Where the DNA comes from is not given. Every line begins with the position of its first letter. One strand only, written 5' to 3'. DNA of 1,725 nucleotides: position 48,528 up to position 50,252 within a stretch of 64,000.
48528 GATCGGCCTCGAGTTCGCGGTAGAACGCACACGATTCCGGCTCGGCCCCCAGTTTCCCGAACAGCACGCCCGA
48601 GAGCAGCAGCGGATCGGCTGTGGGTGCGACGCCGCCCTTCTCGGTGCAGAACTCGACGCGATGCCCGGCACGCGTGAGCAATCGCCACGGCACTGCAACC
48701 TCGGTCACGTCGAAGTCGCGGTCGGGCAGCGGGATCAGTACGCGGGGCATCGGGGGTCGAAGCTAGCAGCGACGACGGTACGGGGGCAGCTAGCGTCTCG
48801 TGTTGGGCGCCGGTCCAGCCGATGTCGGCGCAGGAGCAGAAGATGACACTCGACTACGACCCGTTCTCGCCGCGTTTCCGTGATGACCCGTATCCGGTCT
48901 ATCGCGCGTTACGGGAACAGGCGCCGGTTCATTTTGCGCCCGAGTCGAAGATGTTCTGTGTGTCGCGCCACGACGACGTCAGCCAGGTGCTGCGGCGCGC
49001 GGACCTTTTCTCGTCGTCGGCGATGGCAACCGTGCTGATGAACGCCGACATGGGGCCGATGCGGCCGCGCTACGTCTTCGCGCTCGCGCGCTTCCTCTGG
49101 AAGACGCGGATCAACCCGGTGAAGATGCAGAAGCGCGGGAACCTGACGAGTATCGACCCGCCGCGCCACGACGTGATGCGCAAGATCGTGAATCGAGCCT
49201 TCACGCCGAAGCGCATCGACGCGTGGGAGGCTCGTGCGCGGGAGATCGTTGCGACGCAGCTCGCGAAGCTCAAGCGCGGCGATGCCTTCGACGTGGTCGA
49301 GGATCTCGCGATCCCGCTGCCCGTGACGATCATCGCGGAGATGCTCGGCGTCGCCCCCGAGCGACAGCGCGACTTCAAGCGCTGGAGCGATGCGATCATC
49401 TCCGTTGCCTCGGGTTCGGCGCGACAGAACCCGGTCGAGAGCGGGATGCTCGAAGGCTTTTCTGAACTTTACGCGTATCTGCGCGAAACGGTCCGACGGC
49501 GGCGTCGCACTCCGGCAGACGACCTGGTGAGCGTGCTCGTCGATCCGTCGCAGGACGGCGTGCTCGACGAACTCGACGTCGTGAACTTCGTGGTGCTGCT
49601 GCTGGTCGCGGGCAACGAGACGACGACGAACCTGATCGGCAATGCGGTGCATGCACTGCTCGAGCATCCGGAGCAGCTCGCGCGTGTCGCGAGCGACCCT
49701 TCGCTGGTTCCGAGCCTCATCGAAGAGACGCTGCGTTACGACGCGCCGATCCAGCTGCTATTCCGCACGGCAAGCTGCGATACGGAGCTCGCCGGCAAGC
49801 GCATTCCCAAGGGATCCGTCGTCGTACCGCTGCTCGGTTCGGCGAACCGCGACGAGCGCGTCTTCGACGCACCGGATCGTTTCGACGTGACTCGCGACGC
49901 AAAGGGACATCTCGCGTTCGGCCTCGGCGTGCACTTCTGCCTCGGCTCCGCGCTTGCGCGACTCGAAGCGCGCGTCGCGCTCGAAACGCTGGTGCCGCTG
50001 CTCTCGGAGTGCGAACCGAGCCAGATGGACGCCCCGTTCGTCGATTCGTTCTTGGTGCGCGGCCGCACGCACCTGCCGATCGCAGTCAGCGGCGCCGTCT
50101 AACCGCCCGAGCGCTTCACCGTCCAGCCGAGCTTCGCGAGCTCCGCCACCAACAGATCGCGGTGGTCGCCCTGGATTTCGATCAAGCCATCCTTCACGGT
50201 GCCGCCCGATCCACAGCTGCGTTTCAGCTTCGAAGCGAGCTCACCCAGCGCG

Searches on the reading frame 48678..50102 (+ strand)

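Call 65: search_protein_families(library=pfam, proteins=[window:48678-50102:+], max_evalue=0.0001)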
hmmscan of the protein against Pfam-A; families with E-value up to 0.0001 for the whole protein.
window:48678-50102:+ (474 aa): 1 family
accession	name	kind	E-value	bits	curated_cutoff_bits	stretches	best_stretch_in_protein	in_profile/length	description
PF00067.27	p450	-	1.9e-29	103.2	22.8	1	151-439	82-429/462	Cytochrome P450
